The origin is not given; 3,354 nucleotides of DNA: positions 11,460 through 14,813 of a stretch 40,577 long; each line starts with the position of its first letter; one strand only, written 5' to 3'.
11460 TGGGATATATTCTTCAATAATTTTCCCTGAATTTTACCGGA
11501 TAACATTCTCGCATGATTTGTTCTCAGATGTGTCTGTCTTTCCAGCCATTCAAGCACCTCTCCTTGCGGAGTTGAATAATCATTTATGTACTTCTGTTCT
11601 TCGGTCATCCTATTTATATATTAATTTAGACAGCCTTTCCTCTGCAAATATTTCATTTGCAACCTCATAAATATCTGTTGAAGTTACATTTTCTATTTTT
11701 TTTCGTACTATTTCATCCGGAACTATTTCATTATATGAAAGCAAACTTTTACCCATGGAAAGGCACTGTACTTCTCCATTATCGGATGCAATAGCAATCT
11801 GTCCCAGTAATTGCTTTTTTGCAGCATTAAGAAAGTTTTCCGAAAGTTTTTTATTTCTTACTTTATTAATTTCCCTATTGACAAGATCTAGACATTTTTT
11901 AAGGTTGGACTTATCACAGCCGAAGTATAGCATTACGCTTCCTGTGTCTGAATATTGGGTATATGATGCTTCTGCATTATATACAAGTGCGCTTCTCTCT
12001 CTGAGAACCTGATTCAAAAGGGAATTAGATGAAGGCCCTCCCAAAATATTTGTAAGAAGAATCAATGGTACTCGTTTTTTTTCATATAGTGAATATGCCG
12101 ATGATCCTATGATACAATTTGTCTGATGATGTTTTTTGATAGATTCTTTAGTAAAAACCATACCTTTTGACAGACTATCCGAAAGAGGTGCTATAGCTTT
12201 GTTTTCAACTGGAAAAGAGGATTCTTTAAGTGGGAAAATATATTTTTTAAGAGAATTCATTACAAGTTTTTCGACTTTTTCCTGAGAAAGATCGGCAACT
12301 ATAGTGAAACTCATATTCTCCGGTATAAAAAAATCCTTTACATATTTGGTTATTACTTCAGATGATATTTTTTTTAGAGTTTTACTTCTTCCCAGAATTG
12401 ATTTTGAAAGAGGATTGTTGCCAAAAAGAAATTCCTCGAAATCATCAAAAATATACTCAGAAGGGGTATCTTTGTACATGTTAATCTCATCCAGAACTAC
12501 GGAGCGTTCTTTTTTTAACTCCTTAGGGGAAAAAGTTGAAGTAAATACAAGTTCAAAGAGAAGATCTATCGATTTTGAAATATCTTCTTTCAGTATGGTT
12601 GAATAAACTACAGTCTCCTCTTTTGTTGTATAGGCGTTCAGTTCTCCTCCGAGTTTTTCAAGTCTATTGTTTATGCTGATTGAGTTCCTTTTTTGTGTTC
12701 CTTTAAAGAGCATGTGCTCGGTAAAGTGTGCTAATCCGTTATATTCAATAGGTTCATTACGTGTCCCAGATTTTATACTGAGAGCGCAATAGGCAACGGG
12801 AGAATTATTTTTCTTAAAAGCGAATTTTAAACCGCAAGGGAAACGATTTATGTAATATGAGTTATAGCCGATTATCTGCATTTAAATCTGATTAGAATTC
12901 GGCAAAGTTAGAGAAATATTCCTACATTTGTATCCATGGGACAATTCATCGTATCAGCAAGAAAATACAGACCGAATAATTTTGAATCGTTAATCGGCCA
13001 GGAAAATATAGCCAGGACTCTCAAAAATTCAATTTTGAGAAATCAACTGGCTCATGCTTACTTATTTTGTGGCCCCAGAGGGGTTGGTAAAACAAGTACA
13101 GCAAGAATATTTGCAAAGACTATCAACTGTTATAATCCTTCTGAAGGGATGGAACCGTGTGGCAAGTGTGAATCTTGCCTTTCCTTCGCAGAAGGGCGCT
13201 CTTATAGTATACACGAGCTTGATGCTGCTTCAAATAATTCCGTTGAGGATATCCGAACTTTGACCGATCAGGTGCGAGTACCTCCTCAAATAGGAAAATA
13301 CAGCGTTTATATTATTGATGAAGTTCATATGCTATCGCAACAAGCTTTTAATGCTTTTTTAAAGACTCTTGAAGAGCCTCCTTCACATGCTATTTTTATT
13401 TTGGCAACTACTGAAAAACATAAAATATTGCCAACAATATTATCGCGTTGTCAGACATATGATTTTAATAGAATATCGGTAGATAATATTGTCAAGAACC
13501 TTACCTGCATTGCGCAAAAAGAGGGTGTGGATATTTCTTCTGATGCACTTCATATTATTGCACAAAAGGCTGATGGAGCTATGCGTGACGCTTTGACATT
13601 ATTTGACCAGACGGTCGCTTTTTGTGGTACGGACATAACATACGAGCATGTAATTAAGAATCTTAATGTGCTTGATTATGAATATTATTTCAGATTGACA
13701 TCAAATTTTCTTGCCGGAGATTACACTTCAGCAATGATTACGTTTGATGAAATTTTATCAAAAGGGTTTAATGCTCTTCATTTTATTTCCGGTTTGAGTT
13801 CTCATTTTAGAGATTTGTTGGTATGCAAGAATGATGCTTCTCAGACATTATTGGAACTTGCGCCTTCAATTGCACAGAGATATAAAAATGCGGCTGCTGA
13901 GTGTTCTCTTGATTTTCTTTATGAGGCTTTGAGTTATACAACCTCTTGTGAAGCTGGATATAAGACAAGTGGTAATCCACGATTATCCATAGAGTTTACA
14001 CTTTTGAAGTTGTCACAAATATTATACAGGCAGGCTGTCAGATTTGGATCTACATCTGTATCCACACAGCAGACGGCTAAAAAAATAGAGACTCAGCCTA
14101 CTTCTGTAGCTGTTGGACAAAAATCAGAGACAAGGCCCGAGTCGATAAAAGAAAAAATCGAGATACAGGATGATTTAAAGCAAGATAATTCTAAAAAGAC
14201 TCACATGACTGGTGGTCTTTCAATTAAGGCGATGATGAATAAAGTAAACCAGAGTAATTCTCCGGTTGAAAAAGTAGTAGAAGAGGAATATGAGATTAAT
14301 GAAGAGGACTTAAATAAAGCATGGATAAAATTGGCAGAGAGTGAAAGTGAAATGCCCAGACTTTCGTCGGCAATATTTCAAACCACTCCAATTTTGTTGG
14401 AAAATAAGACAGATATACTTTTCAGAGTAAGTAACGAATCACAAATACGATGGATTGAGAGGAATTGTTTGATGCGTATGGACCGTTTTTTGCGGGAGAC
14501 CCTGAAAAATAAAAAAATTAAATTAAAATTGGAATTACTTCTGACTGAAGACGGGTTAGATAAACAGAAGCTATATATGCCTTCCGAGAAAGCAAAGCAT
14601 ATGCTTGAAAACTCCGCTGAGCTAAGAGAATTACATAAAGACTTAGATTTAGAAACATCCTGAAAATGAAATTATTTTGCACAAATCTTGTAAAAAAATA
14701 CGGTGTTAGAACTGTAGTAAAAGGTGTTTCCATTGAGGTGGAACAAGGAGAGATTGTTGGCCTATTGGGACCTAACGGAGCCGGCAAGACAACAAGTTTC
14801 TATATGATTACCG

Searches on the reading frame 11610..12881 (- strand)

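Call 73: search_protein_families(library=pfam, proteins=[window:11610-12881:-], max_evalue=0.00001)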
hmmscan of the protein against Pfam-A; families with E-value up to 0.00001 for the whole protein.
window:11610-12881:- (423 aa): 2 families
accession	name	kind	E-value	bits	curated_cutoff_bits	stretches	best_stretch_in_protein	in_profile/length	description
PF00675.25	Peptidase_M16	-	2.1e-38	132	22.3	1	21-164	3-147/149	Insulinase (Peptidase family M16)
PF05193.26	Peptidase_M16_C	-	9e-25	88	23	1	171-358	1-181/181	Peptidase M16 inactive domain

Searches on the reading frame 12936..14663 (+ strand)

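Call 73: search_protein_families(library=pfam, proteins=[window:12936-14663:+], max_evalue=0.00001)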
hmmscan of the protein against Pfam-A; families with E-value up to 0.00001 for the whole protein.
window:12936-14663:+ (575 aa): 7 families
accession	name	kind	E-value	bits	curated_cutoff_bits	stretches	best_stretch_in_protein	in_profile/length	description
PF13177.12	DNA_pol3_delta2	-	4.2e-46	157.3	27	1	21-180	1-160/161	DNA polymerase III, delta subunit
PF22608.2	DNAX_ATPase_lid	-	6.5e-14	51.9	27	1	185-231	2-48/49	DNA polymerase III clamp loader subunit, ATPase lid domain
PF00004.35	AAA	-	1.4e-11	45.4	21.2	1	43-173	2-124/131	ATPase family associated with various cellular activities (AAA)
PF12169.13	DNA_pol3_gamma3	-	3.7e-07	30.5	24.4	1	239-361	6-129/143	DNA polymerase III subunits gamma and tau domain III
PF21694.2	DNA_pol3_delta_C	-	4.3e-06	27.2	27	0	252-359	5-121/121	DNA polymerase III delta subunit, C-terminal domain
PF05496.18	RuvB_N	-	5.2e-06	26.7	27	0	12-64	2-58/159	Holliday junction DNA helicase RuvB P-loop domain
PF21960.2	RCF1-5-like_lid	-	9.8e-06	25.9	27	0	189-223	3-38/43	RCF1/5-like, AAA+ ATPase lid domain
